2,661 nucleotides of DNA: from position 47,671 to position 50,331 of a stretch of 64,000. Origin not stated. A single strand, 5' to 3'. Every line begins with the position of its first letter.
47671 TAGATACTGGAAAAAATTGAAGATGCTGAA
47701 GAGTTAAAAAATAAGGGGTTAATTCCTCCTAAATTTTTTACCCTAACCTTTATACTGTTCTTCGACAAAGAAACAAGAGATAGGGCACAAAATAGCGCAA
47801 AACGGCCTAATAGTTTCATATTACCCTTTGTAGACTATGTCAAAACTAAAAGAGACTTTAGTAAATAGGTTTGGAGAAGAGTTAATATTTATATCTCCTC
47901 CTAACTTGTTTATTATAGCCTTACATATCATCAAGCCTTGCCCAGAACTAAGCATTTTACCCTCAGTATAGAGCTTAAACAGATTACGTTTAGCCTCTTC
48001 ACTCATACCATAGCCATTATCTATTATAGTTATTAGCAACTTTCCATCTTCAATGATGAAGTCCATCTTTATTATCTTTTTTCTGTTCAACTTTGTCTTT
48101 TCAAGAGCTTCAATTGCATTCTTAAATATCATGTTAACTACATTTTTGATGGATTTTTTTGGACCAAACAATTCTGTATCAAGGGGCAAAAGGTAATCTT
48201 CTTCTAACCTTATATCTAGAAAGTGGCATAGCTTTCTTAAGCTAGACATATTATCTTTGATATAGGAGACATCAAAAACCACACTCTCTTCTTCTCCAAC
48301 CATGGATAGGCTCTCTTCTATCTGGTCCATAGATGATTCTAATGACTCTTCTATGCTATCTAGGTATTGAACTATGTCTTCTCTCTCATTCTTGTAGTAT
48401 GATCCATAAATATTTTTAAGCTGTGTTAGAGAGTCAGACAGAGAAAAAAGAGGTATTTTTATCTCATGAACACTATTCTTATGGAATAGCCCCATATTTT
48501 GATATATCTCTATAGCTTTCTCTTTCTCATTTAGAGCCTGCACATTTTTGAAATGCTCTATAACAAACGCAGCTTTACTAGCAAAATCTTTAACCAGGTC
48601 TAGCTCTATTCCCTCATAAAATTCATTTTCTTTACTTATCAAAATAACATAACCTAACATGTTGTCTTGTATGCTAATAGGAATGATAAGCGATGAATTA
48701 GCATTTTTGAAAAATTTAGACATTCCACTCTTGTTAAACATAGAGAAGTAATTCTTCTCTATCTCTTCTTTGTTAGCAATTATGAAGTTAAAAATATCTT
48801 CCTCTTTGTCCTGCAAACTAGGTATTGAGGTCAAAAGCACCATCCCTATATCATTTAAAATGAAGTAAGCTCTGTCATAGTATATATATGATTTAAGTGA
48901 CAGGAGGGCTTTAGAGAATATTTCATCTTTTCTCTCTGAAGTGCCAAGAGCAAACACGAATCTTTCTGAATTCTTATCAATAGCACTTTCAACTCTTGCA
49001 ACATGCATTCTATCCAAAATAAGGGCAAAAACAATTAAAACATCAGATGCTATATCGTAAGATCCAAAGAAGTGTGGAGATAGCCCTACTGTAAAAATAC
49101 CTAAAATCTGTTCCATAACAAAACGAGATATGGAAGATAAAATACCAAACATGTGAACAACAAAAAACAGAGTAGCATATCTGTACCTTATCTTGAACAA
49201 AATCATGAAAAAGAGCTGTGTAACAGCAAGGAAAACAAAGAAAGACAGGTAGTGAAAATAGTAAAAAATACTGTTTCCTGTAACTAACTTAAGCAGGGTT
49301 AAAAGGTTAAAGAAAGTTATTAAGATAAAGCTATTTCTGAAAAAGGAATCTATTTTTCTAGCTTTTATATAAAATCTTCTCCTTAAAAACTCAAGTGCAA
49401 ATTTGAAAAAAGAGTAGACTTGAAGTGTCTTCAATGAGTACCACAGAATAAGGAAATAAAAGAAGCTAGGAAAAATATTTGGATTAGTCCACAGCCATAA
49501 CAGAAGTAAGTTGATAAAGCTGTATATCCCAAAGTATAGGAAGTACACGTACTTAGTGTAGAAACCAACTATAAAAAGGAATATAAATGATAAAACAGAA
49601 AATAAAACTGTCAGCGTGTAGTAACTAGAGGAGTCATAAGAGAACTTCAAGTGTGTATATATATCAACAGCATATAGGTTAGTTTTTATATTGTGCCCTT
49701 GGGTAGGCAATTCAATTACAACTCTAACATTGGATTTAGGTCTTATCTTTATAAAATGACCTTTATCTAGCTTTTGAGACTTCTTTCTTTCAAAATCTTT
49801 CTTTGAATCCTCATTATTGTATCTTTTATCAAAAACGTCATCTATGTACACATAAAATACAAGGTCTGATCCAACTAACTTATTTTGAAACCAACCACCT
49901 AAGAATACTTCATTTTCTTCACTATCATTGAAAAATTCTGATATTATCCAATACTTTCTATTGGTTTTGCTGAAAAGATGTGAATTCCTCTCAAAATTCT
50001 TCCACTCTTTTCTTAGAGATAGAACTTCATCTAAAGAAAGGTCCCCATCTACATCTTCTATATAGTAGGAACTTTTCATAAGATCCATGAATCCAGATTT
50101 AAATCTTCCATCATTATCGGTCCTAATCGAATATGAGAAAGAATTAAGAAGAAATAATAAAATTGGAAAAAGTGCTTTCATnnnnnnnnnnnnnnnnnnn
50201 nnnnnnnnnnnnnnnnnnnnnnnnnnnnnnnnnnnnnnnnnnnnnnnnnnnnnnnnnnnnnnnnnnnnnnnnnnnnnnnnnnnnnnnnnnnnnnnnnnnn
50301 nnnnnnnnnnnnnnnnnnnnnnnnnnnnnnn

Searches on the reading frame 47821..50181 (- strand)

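Call 58: search_protein_families(library=pfam, proteins=[window:47821-50181:-], max_evalue=0.001)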
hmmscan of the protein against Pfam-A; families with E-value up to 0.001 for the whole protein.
window:47821-50181:- (786 aa): 2 families
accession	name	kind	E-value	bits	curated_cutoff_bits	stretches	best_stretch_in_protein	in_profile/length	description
PF02518.31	HATPase_c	-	4e-12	47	26.4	1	676-781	4-108/111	Histidine kinase-, DNA gyrase B-, and HSP90-like ATPase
PF14501.12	HATPase_c_5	-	7.3e-06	26.3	22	1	678-774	6-96/102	GHKL domain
